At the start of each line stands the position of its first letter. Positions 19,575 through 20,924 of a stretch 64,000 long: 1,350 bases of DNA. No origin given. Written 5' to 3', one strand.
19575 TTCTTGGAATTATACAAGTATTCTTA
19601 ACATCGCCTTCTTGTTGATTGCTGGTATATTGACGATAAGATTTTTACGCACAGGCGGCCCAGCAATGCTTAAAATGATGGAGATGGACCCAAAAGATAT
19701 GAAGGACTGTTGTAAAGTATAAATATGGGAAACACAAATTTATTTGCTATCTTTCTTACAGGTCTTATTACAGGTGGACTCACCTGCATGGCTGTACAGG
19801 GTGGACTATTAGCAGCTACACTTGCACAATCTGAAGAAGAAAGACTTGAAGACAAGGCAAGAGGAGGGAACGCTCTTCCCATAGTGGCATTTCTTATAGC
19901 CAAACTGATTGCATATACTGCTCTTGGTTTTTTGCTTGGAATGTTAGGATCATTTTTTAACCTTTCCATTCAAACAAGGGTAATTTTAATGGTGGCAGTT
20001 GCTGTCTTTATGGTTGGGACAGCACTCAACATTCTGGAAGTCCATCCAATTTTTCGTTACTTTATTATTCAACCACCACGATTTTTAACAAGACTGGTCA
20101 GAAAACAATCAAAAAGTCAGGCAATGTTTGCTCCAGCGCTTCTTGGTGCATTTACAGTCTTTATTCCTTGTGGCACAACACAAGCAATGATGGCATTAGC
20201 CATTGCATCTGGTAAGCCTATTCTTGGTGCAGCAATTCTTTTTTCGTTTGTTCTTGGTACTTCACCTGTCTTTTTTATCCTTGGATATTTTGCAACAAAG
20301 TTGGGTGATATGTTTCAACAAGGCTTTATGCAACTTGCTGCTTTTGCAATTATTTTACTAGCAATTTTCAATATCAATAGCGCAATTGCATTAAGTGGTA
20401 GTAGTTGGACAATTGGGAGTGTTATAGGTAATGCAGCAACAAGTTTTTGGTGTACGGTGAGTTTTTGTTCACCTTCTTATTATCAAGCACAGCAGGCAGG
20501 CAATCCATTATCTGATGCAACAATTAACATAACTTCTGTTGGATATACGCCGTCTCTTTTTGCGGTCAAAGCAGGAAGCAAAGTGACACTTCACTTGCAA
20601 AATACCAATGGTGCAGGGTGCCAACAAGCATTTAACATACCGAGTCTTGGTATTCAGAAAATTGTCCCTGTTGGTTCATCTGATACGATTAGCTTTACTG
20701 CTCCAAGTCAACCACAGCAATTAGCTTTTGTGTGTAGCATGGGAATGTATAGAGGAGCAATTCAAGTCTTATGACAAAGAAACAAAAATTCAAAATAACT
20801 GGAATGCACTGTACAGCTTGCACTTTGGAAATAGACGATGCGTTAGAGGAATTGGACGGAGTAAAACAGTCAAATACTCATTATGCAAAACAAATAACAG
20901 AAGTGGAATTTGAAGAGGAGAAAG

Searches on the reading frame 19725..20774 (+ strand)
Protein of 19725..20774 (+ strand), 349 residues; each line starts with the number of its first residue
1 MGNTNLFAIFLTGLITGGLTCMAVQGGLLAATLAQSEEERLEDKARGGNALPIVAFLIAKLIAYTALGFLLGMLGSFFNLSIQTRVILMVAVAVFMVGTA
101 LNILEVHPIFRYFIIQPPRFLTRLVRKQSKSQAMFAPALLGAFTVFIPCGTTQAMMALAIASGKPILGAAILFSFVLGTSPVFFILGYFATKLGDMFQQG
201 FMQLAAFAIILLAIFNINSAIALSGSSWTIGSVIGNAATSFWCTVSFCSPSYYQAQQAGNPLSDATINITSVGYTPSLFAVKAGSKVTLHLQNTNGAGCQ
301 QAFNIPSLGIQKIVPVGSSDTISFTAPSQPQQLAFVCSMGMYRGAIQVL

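Call 60: search_protein_families(library=pfam, proteins=[window:19725-20774:+], max_evalue=0.001)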
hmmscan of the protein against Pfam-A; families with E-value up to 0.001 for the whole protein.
window:19725-20774:+ (349 aa): 3 families
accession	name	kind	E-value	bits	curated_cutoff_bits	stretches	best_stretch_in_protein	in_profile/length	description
PF13386.12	DsbD_2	-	7.7e-29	101.4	24.9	1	8-214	1-198/199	Cytochrome C biogenesis protein transmembrane region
PF13473.12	Cupredoxin_1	-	1.5e-10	41.4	27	1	257-346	17-102/104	Cupredoxin-like domain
PF02683.22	DsbD_TM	-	9.3e-07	28.8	27.1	1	6-213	5-209/219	Cytochrome C biogenesis protein transmembrane domain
